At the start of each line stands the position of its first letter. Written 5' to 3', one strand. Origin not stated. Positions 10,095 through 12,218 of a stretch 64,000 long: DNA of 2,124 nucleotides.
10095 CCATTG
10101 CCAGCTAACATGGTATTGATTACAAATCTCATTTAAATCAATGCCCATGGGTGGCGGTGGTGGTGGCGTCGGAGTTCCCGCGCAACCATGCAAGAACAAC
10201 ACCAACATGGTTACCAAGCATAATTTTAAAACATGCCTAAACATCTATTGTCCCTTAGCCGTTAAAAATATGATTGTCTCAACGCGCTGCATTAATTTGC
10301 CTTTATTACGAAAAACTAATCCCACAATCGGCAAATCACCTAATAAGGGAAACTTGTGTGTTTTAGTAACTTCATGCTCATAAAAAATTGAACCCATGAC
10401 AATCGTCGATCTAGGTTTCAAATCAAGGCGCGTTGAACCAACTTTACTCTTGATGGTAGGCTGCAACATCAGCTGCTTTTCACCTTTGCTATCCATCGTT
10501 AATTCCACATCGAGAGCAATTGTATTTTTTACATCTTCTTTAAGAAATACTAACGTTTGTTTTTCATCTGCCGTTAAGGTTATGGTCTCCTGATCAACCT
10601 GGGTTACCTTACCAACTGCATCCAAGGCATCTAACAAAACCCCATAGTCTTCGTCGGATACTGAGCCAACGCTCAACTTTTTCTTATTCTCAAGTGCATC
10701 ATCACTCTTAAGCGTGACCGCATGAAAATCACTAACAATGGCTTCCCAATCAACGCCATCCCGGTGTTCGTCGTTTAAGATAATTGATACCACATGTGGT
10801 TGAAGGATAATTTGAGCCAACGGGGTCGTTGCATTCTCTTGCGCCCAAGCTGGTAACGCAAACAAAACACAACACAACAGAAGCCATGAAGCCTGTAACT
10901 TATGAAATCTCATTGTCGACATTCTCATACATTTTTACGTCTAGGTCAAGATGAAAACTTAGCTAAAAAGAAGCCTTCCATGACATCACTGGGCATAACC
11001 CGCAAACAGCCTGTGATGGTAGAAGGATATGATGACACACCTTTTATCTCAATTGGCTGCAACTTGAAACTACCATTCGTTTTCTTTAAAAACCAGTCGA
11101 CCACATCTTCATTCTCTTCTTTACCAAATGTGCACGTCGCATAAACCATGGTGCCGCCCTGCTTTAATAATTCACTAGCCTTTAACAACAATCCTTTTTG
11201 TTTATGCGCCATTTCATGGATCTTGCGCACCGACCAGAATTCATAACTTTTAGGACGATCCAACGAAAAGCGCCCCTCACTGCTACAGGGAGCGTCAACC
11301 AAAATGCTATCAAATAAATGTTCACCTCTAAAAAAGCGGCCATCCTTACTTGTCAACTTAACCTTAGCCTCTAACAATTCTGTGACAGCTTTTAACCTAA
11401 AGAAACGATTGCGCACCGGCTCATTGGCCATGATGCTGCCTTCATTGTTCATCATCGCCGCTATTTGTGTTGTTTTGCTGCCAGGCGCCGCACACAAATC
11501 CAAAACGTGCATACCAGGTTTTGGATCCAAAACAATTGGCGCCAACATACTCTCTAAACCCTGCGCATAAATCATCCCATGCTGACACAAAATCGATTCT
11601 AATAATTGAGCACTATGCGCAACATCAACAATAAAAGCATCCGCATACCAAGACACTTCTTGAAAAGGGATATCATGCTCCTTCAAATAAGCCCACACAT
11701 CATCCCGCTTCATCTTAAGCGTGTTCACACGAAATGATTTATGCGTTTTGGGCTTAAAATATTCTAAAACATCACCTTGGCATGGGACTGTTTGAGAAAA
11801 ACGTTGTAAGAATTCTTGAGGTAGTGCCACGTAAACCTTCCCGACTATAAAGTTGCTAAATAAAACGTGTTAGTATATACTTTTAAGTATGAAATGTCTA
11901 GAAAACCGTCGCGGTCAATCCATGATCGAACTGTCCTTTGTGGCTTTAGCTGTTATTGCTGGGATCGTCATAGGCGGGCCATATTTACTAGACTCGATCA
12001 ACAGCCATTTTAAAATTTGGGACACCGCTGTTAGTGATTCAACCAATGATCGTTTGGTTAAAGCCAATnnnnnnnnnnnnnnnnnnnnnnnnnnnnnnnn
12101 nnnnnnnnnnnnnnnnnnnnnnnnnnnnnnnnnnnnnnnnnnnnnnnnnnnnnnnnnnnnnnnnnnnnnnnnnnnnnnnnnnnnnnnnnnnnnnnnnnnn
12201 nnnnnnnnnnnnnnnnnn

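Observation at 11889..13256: Pilin-like protein with a eukaryote-like thrombospondin type-1 repeat and about 40 cysteines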

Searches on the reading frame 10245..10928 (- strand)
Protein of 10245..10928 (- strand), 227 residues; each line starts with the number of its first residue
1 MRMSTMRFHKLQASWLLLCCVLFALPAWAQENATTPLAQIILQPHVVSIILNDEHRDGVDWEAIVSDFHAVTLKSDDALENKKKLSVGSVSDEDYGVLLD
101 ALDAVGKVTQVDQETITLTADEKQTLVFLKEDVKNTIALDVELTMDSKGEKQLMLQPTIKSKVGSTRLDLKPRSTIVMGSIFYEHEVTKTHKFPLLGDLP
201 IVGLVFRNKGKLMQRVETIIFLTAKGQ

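Call 21: search_protein_families(library=pfam, proteins=[window:10245-10928:-], max_evalue=0.001)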
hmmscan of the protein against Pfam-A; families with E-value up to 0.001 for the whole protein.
window:10245-10928:- (227 aa): 1 family
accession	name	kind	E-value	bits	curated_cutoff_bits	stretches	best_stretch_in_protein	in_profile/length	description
PF00263.26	Secretin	-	7.1e-14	52.2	27.5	1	134-225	70-166/169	Bacterial type II and III secretion system protein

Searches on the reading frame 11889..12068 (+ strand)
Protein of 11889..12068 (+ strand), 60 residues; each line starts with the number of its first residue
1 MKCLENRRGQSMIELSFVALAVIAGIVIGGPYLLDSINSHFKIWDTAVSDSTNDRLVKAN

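Call 7: search_protein_families(library=pfam, proteins=[window:11889-12068:+], max_evalue=10)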
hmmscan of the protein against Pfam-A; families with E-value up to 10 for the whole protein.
seq(60 aa): 0 families

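Call 35: search_solved_structures(query=A3, max_evalue=10, show_alignments=5)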
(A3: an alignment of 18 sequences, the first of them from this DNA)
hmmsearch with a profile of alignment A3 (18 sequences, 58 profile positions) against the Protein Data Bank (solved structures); distinct sequences matched with E-value up to 10: 3.
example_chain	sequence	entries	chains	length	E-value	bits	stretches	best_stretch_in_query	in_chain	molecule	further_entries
7ofm_A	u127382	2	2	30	0.82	12.3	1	16-33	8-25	Bcl-2 homologous antagonist/killer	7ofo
6uvz_A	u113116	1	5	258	1.8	11.3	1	32-48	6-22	Amidohydrolase 2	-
36hu_G1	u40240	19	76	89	1.9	11.1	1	17-33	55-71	Flagellar biosynthetic protein FliQ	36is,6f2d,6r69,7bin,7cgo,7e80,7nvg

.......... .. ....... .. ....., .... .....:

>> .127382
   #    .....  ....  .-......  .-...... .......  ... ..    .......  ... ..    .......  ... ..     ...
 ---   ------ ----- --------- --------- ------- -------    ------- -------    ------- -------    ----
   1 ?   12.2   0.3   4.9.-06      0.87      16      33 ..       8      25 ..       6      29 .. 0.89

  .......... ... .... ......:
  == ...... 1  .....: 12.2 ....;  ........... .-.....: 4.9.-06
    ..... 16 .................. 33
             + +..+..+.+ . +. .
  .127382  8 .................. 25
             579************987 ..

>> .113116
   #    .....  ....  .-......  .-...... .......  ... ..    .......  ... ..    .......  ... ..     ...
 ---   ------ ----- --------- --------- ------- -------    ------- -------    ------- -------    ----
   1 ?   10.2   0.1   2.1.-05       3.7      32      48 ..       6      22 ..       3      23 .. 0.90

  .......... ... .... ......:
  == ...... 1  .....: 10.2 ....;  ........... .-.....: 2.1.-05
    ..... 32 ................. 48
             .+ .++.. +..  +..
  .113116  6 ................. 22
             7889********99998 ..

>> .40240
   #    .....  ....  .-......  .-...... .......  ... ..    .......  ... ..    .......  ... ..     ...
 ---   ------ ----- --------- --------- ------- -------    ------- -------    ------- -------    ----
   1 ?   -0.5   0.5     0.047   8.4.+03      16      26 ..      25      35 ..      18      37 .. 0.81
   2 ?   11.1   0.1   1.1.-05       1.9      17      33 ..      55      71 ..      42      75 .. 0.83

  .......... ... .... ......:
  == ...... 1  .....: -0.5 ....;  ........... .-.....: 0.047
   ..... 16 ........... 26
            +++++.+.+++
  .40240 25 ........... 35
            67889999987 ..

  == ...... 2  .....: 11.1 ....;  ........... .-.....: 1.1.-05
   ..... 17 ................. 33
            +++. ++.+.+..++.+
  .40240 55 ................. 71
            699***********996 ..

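Call 59: search_protein_families(library=pfam, alignment_id=A3, max_evalue=1)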
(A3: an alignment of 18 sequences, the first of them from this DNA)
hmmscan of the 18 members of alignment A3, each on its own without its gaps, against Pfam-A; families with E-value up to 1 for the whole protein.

A. member 1, seq(60 aa): 0 families

B. families by the number of members that match (of 18 scanned): 13 families
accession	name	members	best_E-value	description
PF21085.3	CusS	6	0.0047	CusS sensor domain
PF04964.19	Flp_Fap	5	4.6e-05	Flp/Fap pilin component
PF11368.13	DUF3169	2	0.065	Protein of unknown function (DUF3169)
PF24653.1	Phage_OMP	1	0.024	Cyanophage outer membrane protein like beta barrel domain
PF13363.11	BetaGal_dom3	1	0.028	Beta-galactosidase, domain 3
PF16982.10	Flp1_like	1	0.04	Putative Flagellin, Flp1-like, domain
PF10329.14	DUF2417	1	0.069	Region of unknown function (DUF2417)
PF06177.16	QueT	1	0.077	QueT transporter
PF07811.17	TadE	1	0.083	TadE-like protein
PF17447.7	YkpC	1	0.12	Uncharacterized YkpC-like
PF11683.13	DUF3278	1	0.14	Protein of unknown function (DUF3278)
PF12729.13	4HB_MCP_1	1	0.27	Four helix bundle sensory module for signal transduction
PF14981.11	FAM165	1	0.7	FAM165 family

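Call 81: search_protein_families(library=pfam, proteins=[window:11889-12068:+], max_evalue=10)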
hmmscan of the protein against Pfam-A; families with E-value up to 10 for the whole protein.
seq(60 aa): 0 families
